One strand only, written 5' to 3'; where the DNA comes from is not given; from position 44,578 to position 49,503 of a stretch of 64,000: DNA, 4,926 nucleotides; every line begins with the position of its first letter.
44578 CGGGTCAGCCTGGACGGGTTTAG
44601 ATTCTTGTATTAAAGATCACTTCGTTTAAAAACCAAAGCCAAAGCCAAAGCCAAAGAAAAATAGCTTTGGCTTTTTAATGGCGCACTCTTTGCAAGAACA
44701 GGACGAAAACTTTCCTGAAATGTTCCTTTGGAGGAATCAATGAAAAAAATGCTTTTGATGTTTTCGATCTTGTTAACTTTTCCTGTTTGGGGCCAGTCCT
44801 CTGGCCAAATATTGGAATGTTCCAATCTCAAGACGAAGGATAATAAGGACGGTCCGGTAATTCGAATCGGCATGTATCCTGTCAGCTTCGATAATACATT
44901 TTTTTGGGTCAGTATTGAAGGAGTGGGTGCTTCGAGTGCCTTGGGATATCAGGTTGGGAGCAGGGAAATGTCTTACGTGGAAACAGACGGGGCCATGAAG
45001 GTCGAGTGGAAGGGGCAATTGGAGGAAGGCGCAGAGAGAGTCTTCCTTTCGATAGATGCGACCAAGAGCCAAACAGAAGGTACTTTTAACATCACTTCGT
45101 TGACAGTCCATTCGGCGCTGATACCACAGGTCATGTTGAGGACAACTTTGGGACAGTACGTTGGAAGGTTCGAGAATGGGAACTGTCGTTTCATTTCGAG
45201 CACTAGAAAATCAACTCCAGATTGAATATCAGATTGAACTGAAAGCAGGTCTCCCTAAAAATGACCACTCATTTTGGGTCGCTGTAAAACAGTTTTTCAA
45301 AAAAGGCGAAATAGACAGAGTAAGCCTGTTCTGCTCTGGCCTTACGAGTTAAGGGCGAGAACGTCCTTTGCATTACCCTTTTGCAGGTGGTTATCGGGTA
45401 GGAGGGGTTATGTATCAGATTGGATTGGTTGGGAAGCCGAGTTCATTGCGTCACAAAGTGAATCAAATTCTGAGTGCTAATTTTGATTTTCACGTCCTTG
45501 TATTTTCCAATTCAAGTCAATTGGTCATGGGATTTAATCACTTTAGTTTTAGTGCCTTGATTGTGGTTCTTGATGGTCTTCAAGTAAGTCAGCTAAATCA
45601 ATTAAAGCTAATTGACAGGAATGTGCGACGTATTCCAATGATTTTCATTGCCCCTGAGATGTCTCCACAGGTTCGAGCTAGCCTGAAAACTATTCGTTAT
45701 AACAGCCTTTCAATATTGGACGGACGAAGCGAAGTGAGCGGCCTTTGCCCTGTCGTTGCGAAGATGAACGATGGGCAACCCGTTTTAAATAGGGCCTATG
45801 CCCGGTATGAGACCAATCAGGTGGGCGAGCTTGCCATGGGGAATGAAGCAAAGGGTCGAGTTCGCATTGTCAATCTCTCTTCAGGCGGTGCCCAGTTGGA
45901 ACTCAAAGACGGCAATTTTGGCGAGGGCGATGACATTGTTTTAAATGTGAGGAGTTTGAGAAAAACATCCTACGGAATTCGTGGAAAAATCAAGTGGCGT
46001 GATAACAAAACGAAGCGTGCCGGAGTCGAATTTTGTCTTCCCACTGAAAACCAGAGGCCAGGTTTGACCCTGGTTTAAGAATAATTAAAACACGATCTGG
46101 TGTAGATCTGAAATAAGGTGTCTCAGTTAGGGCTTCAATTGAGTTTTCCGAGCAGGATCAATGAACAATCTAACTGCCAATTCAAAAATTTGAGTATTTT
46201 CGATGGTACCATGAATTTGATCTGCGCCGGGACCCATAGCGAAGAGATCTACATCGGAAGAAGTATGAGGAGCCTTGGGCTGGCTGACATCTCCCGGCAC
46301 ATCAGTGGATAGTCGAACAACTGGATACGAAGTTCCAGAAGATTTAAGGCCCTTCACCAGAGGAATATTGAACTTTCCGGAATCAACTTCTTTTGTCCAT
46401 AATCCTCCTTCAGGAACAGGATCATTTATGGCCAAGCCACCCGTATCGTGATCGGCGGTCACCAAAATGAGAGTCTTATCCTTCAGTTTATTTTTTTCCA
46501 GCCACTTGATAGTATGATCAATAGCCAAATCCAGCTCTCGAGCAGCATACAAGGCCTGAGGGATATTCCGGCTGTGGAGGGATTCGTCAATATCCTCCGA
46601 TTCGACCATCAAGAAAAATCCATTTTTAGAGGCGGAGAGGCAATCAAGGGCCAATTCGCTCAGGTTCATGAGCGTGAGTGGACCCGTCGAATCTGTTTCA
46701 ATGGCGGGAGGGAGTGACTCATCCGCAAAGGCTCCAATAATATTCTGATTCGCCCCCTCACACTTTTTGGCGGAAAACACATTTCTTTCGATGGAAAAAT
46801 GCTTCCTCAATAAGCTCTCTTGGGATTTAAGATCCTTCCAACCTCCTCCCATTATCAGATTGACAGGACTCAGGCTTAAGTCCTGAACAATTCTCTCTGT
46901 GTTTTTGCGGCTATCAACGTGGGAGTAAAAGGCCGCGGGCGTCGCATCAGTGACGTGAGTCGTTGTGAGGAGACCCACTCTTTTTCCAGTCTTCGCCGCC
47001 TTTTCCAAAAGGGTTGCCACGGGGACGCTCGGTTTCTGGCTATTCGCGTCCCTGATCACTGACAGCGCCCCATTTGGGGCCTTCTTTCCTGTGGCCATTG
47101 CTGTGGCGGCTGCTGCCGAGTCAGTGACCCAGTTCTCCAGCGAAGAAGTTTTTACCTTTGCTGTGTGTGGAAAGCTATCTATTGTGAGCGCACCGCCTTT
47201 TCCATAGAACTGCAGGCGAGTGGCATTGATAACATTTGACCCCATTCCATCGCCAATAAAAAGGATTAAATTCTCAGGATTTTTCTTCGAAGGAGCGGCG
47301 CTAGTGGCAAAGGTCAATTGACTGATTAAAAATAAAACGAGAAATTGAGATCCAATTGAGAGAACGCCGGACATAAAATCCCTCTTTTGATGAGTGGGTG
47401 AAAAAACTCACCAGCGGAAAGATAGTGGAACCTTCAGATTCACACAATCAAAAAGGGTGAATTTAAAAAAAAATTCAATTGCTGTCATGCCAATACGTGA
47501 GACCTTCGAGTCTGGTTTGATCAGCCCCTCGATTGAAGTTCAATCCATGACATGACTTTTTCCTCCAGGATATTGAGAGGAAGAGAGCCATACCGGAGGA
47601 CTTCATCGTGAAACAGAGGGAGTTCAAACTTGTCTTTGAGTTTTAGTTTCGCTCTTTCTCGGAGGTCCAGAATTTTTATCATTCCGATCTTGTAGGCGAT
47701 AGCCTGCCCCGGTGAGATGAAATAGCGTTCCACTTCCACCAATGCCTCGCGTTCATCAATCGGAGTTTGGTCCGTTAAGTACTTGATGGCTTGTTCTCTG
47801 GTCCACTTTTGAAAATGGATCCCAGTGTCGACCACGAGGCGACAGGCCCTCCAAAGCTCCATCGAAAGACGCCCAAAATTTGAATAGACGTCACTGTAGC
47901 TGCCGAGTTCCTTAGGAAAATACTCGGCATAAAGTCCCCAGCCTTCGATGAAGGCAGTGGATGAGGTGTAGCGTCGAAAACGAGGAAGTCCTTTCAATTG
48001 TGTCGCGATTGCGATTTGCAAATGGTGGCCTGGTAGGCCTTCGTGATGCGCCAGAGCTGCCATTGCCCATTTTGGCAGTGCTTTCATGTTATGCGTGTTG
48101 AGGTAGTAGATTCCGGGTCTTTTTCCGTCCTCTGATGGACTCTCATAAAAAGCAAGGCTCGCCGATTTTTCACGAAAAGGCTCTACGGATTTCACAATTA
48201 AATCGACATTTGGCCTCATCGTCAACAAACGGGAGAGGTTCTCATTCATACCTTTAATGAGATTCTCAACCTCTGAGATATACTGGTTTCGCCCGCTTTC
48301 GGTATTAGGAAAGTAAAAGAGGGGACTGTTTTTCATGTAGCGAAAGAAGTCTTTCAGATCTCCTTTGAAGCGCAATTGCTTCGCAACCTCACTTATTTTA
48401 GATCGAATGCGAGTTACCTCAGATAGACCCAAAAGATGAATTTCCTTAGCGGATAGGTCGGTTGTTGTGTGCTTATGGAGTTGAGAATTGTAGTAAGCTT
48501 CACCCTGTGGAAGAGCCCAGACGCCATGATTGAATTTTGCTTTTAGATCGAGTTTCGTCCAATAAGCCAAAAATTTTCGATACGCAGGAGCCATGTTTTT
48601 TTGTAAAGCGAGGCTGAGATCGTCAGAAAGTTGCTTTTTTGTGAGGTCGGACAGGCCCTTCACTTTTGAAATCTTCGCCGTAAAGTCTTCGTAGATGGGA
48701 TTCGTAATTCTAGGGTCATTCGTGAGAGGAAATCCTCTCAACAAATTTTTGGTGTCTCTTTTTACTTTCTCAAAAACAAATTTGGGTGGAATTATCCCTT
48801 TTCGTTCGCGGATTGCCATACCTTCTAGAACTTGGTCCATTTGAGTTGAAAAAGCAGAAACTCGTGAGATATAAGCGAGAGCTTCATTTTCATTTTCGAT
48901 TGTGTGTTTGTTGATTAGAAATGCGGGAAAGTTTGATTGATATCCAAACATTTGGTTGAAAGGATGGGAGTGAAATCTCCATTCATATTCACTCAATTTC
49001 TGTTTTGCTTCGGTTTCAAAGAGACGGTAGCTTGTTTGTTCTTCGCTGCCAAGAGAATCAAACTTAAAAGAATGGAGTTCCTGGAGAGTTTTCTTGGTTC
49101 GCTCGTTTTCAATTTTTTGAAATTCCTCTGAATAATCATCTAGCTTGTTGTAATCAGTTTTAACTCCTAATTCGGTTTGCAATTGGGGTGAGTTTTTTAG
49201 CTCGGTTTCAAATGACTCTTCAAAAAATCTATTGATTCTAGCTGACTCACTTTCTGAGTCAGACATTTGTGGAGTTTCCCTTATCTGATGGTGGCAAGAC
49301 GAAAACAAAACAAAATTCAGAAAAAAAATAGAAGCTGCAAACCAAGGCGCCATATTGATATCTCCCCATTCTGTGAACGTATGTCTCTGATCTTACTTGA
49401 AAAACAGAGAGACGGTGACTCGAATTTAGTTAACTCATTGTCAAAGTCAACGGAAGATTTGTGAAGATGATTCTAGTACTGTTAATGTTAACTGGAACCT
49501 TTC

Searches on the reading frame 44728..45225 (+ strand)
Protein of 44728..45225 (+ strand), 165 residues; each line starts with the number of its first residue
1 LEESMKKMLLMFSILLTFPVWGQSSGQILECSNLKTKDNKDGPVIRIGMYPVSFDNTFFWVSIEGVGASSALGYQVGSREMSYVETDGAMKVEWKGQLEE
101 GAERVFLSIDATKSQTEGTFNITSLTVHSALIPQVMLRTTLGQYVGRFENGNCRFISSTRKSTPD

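Call 5: search_protein_families(library=pfam, proteins=[window:44728-45225:+], max_evalue=0.01)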
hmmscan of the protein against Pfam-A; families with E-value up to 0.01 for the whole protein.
window:44728-45225:+ (165 aa): 0 families

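Call 42: find_homologous_proteins(query=window:44740-45225:+, max_evalue=0.001)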
Query window:44740-45225:+ (161 aa): 7 proteins with E <= 0.001 among 13 candidates.
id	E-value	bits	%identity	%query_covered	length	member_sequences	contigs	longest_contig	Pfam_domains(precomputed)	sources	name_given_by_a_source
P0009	1.2e-94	332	95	100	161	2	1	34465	-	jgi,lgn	jgi:hypothetical protein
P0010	1.6e-79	283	81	100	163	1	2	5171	-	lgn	-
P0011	1.7e-66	241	68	100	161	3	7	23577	-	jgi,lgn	jgi:hypothetical protein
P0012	7.1e-66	239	67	99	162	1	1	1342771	-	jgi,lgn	jgi:hypothetical protein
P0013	9.1e-66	238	67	99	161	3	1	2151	-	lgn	-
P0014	1.3e-64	234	66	99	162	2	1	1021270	-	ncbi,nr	ncbi:MAG: hypothetical protein IPK68_01730 [Bdellovibrionales bacterium]|nr:hypothetical protein [Bd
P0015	4.2e-60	220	64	98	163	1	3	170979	-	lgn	-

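Call 43: find_encoding_contigs(protein=P0012, flank=3000, max_places=1)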
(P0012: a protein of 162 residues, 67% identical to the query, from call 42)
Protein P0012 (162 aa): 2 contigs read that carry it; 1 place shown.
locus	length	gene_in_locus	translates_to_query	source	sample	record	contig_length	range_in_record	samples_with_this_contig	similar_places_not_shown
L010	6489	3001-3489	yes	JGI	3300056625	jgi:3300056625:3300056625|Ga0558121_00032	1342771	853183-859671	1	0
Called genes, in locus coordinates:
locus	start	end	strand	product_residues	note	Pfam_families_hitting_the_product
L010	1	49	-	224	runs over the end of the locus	PF00440:TetR_N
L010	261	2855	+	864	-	PF02771:Acyl-CoA_dh_N, PF02770:Acyl-CoA_dh_M, PF00441:Acyl-CoA_dh_1, PF09317:ACDH_C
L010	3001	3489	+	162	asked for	-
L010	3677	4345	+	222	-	PF07238:PilZ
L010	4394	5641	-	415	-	PF00245:Alk_phosphatase, PF01663:Phosphodiest (weak), PF00245:Alk_phosphatase, PF00884:Sulfatase (weak)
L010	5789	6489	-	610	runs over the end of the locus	PF05960:DUF885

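Call 44: find_encoding_contigs(protein=P0011, flank=3000, max_places=1)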
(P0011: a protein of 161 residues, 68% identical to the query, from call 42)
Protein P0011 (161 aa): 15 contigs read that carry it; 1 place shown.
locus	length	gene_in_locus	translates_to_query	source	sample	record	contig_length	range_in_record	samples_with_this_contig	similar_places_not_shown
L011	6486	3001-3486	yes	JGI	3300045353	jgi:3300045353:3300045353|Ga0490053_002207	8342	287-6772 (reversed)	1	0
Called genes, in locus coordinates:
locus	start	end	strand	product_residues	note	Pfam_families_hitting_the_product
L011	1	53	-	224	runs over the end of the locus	PF00440:TetR_N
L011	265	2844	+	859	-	PF02771:Acyl-CoA_dh_N, PF02770:Acyl-CoA_dh_M, PF00441:Acyl-CoA_dh_1, PF09317:ACDH_C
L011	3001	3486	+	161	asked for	-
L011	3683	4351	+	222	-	PF07238:PilZ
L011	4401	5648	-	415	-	PF00245:Alk_phosphatase, PF01663:Phosphodiest (weak), PF00245:Alk_phosphatase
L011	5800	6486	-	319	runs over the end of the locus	PF05960:DUF885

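Call 45: find_encoding_contigs(protein=P0015, flank=3000, max_places=1)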
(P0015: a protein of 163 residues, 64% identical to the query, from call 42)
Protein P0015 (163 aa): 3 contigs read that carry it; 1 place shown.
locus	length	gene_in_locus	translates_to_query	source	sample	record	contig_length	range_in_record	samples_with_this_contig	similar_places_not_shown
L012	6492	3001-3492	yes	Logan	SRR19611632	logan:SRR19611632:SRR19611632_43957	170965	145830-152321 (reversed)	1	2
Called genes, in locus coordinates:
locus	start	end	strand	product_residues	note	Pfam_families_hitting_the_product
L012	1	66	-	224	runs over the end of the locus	PF00440:TetR_N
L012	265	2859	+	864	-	PF02771:Acyl-CoA_dh_N, PF02770:Acyl-CoA_dh_M, PF00441:Acyl-CoA_dh_1, PF09317:ACDH_C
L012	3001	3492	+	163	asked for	-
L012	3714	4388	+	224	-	PF07238:PilZ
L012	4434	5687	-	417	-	PF00245:Alk_phosphatase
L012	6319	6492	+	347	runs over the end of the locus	PF01734:Patatin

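Call 78: search_protein_families(library=pfam, proteins=[window:44740-45225:+], max_evalue=1)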
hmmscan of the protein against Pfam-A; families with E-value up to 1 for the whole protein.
window:44740-45225:+ (161 aa): 0 families

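Call 94: search_protein_families(library=padloc, proteins=[window:44740-45225:+], max_evalue=0.01)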
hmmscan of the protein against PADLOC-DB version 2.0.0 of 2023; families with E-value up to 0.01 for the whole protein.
window:44740-45225:+ (161 aa): 0 families

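Call 95: search_protein_families(library=ncbifam, proteins=[window:44740-45225:+], max_evalue=0.01)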
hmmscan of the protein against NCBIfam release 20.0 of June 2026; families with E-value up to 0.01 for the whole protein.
window:44740-45225:+ (161 aa): 0 families

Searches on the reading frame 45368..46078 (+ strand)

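Call 5: search_protein_families(library=pfam, proteins=[window:45368-46078:+], max_evalue=0.01)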
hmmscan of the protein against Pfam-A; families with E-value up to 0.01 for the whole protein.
window:45368-46078:+ (236 aa): 1 family
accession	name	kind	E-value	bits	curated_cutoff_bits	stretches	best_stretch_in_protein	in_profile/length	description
PF07238.19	PilZ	-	6.2e-09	36.6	22.5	1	141-229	2-92/102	PilZ domain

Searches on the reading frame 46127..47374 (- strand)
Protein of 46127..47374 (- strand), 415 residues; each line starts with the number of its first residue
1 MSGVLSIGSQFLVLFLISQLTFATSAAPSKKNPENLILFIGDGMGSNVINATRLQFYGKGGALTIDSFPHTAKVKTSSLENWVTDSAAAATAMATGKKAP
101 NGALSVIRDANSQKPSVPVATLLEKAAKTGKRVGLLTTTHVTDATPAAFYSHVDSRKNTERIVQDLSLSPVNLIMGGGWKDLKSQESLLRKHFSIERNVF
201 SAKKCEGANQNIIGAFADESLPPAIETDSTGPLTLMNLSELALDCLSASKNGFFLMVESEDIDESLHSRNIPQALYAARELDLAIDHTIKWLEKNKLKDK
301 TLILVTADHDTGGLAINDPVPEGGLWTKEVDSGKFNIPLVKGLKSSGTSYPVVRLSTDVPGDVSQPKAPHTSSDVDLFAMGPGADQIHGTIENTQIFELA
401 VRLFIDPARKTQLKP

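Call 6: search_protein_families(library=pfam, proteins=[window:46127-47374:-], max_evalue=0.001)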
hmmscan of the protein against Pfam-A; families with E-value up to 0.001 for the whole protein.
window:46127-47374:- (415 aa): 3 families
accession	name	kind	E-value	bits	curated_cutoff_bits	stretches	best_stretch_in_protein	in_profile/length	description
PF00245.25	Alk_phosphatase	-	1.4e-61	209.2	24.4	1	35-398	3-415/423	Alkaline phosphatase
PF01663.27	Phosphodiest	-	1.9e-06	28.2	23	1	250-314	158-224/342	Type I phosphodiesterase / nucleotide pyrophosphatase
PF00884.28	Sulfatase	-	4.7e-05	23.3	25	1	262-312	200-244/301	Sulfatase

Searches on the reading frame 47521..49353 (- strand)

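Call 6: search_protein_families(library=pfam, proteins=[window:47521-49353:-], max_evalue=0.001)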
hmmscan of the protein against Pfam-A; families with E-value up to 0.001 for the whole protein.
window:47521-49353:- (610 aa): 1 family
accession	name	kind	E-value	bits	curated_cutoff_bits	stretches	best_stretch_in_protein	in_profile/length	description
PF05960.17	DUF885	-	1.1e-165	553.8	32.4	1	56-600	1-532/532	Bacterial protein of unknown function (DUF885)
